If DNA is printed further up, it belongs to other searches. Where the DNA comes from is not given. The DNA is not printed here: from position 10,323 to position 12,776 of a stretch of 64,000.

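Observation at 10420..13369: Unassigned two-gene ABC-like module (giant periplasmic membrane protein plus amino-acid-type ATPase) wedged between lptA and fabZ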

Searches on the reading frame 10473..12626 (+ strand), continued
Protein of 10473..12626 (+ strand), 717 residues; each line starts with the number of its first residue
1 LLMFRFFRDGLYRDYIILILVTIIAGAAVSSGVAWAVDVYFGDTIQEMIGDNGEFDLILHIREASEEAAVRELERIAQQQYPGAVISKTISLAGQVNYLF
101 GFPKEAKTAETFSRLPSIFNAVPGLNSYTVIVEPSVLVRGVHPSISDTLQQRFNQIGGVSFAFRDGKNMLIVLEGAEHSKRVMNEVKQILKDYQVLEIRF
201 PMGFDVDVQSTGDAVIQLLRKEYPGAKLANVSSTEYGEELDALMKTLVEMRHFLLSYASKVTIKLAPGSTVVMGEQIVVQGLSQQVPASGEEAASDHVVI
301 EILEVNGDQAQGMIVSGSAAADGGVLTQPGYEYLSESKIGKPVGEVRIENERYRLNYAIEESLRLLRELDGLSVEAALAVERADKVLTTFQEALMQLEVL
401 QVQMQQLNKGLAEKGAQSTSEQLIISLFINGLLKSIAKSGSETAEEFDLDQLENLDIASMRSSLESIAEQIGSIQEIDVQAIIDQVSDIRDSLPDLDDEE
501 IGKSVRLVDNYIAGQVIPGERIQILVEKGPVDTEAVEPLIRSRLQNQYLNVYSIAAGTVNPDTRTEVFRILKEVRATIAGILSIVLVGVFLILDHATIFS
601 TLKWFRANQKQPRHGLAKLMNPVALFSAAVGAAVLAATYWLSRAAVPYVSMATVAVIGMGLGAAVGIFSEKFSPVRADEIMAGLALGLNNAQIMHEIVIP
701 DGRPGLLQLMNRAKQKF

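Call 30: find_related_loci(query=A2, collection=genome_contigs, flank=10000)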
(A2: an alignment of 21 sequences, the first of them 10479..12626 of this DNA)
Query A2 (715 aa) in genome_contigs; peptide patterns used: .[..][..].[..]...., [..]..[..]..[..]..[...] (x = any residue, [..] = any of these).
167 stretches matched a pattern; 102 encode a relative of the query (tblastn E <= 1e-3); the best 80 are kept; 80 distinct loci.
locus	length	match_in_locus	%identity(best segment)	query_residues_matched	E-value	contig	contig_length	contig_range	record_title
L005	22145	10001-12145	82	1-715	0e+0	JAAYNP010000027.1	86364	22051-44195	MAG: Bacillota bacterium isolate AS21ysBPME_219 47992_AS21, whole genome shotgun sequence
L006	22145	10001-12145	84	1-715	0e+0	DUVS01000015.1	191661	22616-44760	MAG TPA_asm: Bacillota bacterium isolate AS08sgBPME_46 108067_AS08, whole genome shotgun sequence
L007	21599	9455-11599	76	1-715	0e+0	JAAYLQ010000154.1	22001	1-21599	MAG: Bacillota bacterium isolate AS15tlH2ME_94 86012_AS15, whole genome shotgun sequence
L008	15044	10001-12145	57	1-715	0e+0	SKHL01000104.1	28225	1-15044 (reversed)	MAG: Limnochordia bacterium isolate CSBr16_202 CSBr16-934, whole genome shotgun sequence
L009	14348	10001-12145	56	1-715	0e+0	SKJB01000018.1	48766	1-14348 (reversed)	MAG: Limnochordia bacterium isolate CSBr16_88 CSBr16-200, whole genome shotgun sequence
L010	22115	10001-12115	55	1-715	0e+0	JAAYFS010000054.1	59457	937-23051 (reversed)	MAG: Bacillota bacterium isolate AS09scLD_10 346240_AS09, whole genome shotgun sequence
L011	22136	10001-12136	54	1-715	0e+0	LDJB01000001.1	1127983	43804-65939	MAG: Peptococcaceae bacterium 1109 scaffold00001, whole genome shotgun sequence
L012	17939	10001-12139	54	1-715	0e+0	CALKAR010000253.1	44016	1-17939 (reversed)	MAG TPA_asm: uncultured Peptococcaceae bacterium isolate SRR6713631_bin.102_CONCOCT_v1.1_MAG genome assembly, contig: ER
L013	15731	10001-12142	55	1-715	0e+0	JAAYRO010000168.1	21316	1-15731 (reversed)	MAG: Bacillota bacterium isolate AS23ysBPME_205 141863_AS23, whole genome shotgun sequence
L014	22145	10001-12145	57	1-715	0e+0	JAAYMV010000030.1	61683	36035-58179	MAG: Bacillota bacterium isolate AS20ysBPTH_50 16883_AS20, whole genome shotgun sequence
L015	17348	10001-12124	52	1-715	0e+0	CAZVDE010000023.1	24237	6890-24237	MAG TPA_asm: uncultured Clostridiaceae bacterium isolate SRP192927_co8_23 genome assembly, contig: NODE_1610_length_2423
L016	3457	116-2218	50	1-715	0e+0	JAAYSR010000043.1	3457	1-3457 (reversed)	MAG: Bacillota bacterium isolate AS23ysBPME_360 21150_AS23, whole genome shotgun sequence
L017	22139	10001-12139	53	1-715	0e+0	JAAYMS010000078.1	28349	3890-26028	MAG: Bacillota bacterium isolate AS20ysBPTH_44 27601_AS20, whole genome shotgun sequence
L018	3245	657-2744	52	1-715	0e+0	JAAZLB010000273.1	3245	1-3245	MAG: Bacillota bacterium isolate AS23ysBPME_143 126359_AS23, whole genome shotgun sequence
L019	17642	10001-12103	50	1-715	0e+0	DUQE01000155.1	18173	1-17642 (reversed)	MAG TPA_asm: Bacillota bacterium isolate AS08sgBPME_382 258281_AS08, whole genome shotgun sequence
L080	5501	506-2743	24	32-709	3e-51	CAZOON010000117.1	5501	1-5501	MAG TPA_asm: uncultured Halanaerobiales bacterium isolate binchicken_co218_145 genome assembly, contig: NODE_19301_lengt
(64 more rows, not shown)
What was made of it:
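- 10617..10640 (+): Juxtamembrane periplasmic motif IG-[ED]-x-G-[EQ]-[YF]-D (residues 47-54), the most conserved periplasmic segment. This motif was one of the two scan patterns in call 30.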

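Call 32: search_protein_representatives(alignment_id=A2)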
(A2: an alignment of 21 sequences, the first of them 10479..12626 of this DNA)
Query: 21 sequences, 714 profile positions. Proteins with E-value up to 0.001 (for the whole library): 240; up to 1e-10: 202; up to 1e-30: 148. The best 150 are listed.
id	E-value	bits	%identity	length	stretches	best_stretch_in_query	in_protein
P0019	0.0e+00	1100.9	-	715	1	1-714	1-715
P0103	0.0e+00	1077.2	-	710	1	1-714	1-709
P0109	3.4e-287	971.2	-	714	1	1-713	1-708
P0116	1.2e-240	817.3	-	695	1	1-714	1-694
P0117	5.0e-230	782.2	-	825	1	1-714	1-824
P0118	1.5e-222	757.5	-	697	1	1-713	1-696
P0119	4.8e-215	732.7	-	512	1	194-714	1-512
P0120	9.2e-214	728.4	-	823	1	4-714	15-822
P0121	1.2e-213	728.0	-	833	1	4-714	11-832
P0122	1.8e-203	694.4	-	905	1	2-713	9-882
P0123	1.0e-202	692.0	-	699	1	2-714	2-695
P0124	4.9e-202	689.7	-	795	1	2-714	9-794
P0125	8.5e-192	655.8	-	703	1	1-713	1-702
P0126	1.2e-185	635.5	-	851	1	1-714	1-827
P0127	2.0e-183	628.1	-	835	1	1-713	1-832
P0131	1.4e-179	615.4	-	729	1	2-708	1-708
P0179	1.1e-95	338.2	-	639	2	1-222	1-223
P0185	4.4e-86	306.4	-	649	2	1-242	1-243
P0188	4.2e-83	296.5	-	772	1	1-714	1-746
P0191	3.3e-81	290.3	-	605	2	4-220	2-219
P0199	1.4e-75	271.6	-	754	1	2-707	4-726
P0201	1.5e-74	268.3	-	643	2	2-197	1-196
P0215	3.3e-63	230.7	-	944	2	14-280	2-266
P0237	8.0e-46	173.3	-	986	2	8-386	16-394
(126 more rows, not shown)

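Call 37: list_cluster_members(proteins=[P0179, P0185, P0191, P0201, P0215, P0237, P0199, P0188, P0122, P0131])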
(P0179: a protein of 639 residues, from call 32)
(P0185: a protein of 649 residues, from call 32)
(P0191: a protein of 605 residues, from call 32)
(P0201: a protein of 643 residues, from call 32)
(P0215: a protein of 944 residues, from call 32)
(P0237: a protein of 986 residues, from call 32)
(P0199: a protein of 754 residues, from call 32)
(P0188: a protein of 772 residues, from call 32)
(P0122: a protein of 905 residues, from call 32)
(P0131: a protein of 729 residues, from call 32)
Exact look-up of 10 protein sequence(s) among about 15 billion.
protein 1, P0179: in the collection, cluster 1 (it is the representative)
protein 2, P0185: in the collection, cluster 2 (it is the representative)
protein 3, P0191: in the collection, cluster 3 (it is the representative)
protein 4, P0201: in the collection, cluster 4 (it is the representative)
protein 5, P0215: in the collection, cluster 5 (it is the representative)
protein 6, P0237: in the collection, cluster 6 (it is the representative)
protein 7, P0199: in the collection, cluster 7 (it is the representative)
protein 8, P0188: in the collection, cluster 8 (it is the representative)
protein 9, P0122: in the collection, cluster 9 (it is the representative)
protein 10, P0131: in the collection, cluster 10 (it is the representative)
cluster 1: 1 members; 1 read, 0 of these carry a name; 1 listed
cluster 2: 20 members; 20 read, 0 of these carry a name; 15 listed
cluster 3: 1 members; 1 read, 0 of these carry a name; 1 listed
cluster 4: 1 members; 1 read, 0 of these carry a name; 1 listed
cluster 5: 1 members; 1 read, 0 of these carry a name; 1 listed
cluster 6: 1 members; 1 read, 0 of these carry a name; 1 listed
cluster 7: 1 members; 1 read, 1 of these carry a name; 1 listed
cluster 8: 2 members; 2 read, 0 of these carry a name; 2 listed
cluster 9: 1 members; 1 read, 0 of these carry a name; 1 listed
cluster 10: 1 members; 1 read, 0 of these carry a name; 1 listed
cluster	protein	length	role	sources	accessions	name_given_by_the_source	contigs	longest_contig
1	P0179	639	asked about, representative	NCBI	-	-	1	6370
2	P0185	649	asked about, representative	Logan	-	-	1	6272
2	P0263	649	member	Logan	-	-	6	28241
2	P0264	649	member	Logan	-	-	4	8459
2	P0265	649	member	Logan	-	-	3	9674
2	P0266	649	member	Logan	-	-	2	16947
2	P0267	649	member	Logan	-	-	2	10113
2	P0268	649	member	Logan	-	-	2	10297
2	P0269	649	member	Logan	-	-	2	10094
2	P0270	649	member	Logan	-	-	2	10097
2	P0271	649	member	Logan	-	-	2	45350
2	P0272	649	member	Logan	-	-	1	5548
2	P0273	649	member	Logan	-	-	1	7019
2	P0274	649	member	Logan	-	-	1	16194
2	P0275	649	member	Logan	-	-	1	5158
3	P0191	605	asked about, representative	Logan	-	-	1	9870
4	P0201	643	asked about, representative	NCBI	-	-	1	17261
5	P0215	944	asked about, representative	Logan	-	-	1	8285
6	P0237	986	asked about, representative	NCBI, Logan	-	-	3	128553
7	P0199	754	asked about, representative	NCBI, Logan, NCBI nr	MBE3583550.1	MAG: hypothetical protein IMX01_05490 [Limnochordaceae bacterium] | hypothetical protein [Limnochordaceae bacterium]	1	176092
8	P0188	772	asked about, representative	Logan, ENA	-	-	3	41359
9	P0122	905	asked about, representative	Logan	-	-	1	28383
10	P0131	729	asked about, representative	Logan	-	-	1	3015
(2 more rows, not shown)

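Call 38: find_encoding_contigs(protein=P0237, flank=10000, max_places=2)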
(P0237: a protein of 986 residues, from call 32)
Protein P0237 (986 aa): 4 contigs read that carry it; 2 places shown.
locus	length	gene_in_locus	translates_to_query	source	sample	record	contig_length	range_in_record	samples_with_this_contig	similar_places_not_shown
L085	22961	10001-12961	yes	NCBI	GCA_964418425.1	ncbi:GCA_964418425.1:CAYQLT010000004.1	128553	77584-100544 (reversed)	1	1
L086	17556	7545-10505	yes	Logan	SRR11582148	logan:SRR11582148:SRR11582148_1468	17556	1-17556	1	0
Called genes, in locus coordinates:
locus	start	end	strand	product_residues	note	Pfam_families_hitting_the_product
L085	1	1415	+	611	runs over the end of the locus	PF07244:POTRA, PF01103:Omp85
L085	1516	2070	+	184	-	PF03938:OmpH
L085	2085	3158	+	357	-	PF04613:LpxD, PF21711:DCTN5 (faint), PF25087:GMPPB_C (faint), PF00132:Hexapep (weak), PF14602:Hexapep_2 (faint), PF25084:LbH_EIF2B, PF00132:Hexapep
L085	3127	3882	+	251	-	-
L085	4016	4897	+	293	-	-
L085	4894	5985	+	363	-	PF03739:LptF_LptG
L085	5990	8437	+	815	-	-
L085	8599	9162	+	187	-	PF06835:LptC (weak)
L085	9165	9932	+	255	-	PF03968:LptD_N (faint)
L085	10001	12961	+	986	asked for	PF00005:ABC_tran, PF13304:AAA_21 (faint)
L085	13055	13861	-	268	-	-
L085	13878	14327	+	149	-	PF22817:ApeP-like, PF07977:FabA, PF22818:ApeI-like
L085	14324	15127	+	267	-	PF25084:LbH_EIF2B (faint), PF25087:GMPPB_C (faint), PF00132:Hexapep (weak), PF13720:Acetyltransf_11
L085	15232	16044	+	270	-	PF17930:LpxI_N (weak), PF06230:LpxI_C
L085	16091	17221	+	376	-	PF02684:LpxB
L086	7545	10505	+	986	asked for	PF00005:ABC_tran, PF13304:AAA_21 (faint)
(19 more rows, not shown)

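Call 66: find_homologous_proteins(query=L080:416-2764:+, max_evalue=0.001)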
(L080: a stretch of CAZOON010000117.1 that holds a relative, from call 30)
Query L080:416-2764:+ (783 aa): 43 proteins with E <= 0.001 among 8000 candidates.
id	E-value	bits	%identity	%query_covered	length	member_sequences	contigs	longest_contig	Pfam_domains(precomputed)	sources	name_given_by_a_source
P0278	0.0e+0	1660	100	100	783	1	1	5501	-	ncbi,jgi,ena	-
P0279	1.1e-283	962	57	100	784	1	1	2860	-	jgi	jgi:hypothetical protein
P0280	1.5e-281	954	57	100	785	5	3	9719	-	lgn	-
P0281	2.4e-275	934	55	100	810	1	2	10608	-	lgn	-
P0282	1.9e-271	921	55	100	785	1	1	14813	-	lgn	-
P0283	1.8e-270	918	55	100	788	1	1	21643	-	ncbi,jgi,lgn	-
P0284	2.9e-270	917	55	100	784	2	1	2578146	-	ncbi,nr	ncbi:ABC transporter permease [Halothermothrix orenii]|nr:hypothetical protein [Halothermothrix oren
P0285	2.8e-269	914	55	100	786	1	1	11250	-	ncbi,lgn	ncbi:MAG: YrzE family protein [Halanaerobiales bacterium]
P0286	2.8e-268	911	55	100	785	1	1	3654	-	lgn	-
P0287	9.4e-268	909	55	100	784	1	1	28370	-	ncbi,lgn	-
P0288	2.2e-267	908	54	100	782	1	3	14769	-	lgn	-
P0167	2.6e-267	907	56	100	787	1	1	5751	-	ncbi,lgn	-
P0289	1.4e-266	905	55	100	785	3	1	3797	-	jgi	jgi:hypothetical protein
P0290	3.6e-266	904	56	100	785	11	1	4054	-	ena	-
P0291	1.2e-265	902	55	100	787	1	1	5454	-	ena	-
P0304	1.8e-258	878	50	100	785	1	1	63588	PF00528.28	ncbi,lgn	ncbi:MAG: hypothetical protein ACOCZM_00250 [Bacillota bacterium]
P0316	5.1e-103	364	29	100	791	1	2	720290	-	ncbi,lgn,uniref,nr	ncbi:hypothetical protein [Halonatronum saccharophilum]|uniref:hypothetical protein n=1 Tax=Halonatr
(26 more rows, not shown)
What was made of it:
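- On Type I ABC importer permease (BPD_transp_1, PF00528): One relative (P0304) has a precomputed PF00528 hit (call 66).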

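Call 67: find_encoding_contigs(protein=P0284, flank=10000, max_places=1)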
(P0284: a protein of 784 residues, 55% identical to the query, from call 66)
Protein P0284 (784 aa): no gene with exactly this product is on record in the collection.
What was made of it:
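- Tried and rejected: Look-up of the Halothermothrix orenii gene context failed, as the exact protein is not on record (call 67).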

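Call 68: find_encoding_contigs(protein=P0316, flank=10000, max_places=1)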
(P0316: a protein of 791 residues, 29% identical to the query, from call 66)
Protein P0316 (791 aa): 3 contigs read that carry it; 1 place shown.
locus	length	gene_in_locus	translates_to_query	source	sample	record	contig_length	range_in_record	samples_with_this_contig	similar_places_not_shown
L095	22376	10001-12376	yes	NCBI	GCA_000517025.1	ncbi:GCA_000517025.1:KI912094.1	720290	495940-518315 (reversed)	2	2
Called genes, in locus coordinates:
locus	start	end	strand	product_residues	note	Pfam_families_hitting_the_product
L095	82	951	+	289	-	-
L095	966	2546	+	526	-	PF22148:Fervidolysin_NPro-like (faint), PF00082:Peptidase_S8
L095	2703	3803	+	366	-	PF03739:LptF_LptG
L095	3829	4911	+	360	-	PF03739:LptF_LptG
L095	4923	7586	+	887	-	-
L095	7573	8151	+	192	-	PF06835:LptC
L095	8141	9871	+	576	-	PF06835:LptC (faint), PF13100:OstA_2 (faint), PF03968:LptD_N (faint)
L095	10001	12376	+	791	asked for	-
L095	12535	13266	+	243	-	PF02463:SMC_N (weak), PF01637:ATPase_2 (faint), PF00005:ABC_tran, PF13304:AAA_21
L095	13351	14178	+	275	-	PF03331:LpxC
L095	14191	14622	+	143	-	PF22817:ApeP-like (weak), PF07977:FabA, PF22818:ApeI-like, PF03061:4HBT (weak)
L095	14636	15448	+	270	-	PF25084:LbH_EIF2B (faint), PF00132:Hexapep (weak), PF25087:GMPPB_C (weak), PF00132:Hexapep, PF13720:Acetyltransf_11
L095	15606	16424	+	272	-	PF17930:LpxI_N, PF06230:LpxI_C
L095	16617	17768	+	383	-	PF02684:LpxB, PF02350:Epimerase_2 (faint)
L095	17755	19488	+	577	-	PF00664:ABC_membrane, PF02463:SMC_N (weak), PF00005:ABC_tran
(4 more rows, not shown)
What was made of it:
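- Tried and rejected: Halonatronum was used instead (call 68).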

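Call 72: find_homologous_proteins(query=A4, max_evalue=0.01)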
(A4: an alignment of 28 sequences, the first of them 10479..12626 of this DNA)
Query A4 (28 sequences) (715 aa, profile of the alignment): 107 proteins with E <= 0.01 among 8000 candidates.
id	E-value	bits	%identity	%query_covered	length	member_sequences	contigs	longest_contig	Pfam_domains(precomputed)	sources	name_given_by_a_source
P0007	1.2e-264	898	67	100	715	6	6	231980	-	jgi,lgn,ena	-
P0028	6.7e-263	893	54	100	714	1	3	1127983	-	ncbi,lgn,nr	ncbi:MAG: hypothetical protein AA931_00260 [Peptococcaceae bacterium 1109]|nr:MAG: hypothetical prot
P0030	1.2e-262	892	54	100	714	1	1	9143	-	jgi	jgi:DNA-binding protein YbaB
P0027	1.4e-262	892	54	100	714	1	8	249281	-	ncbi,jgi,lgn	ncbi:MAG: hypothetical protein ACOX48_06750 [Limnochordia bacterium]|jgi:DNA-binding protein YbaB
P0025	1.4e-262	892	54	100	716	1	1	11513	-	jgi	jgi:hypothetical protein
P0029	1.8e-262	891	54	100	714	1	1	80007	-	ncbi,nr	ncbi:MAG TPA: hypothetical protein GX008_11370 [Firmicutes bacterium]|nr:hypothetical protein [Bacil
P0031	3.1e-262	890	54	100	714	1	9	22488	-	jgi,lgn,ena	-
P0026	3.1e-262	890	54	100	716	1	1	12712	-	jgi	jgi:hypothetical protein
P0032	1.2e-261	888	54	100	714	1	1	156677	-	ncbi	-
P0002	1.0e-258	879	85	100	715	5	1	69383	-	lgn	-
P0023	2.0e-258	878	55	100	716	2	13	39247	-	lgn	-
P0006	6.5e-258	876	74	100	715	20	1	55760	-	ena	-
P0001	2.1e-257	874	100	100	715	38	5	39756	-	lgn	-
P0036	1.5e-256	872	53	100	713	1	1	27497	-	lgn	-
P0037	2.5e-256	871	53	100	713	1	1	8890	-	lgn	-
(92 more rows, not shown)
